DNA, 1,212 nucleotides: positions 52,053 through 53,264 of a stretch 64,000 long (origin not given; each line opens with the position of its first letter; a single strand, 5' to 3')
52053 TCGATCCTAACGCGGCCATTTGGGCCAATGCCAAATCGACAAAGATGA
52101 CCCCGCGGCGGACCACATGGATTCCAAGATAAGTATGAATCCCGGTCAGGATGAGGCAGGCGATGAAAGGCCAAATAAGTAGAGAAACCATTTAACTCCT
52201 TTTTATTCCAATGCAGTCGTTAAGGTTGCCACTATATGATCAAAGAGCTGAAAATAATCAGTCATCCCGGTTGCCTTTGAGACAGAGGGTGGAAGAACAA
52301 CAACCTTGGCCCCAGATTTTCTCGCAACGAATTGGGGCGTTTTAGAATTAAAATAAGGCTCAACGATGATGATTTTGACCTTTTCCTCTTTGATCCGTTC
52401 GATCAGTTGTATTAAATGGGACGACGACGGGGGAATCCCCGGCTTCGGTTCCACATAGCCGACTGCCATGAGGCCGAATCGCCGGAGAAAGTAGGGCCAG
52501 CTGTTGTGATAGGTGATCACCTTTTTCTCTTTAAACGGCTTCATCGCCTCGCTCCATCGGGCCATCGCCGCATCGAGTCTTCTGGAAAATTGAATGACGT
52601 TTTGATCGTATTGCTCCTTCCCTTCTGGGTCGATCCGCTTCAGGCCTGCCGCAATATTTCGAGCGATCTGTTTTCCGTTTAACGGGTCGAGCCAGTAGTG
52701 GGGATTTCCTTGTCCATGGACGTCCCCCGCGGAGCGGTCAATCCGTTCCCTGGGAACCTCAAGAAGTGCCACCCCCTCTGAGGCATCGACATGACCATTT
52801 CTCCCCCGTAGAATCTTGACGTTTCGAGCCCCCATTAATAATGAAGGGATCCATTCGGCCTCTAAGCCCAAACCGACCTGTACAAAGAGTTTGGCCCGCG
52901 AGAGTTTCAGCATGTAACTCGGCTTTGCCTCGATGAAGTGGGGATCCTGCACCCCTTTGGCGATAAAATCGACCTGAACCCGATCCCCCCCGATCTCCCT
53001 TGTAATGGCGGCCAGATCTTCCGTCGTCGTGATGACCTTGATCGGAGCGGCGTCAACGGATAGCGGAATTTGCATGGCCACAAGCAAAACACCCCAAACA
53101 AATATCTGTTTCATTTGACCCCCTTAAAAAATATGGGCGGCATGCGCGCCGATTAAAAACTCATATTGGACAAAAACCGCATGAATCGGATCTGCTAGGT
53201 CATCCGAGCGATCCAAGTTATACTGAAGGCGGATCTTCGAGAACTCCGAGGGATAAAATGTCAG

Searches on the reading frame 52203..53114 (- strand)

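Call 71: search_protein_families(library=pfam, proteins=[window:52203-53114:-], max_evalue=0.001)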
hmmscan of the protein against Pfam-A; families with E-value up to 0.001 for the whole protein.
window:52203-53114:- (303 aa): 1 family
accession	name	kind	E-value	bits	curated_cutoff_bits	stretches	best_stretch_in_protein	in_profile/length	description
PF01297.22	ZnuA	-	2.1e-61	208.1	29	1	27-301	1-263/263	Zinc-uptake complex component A periplasmic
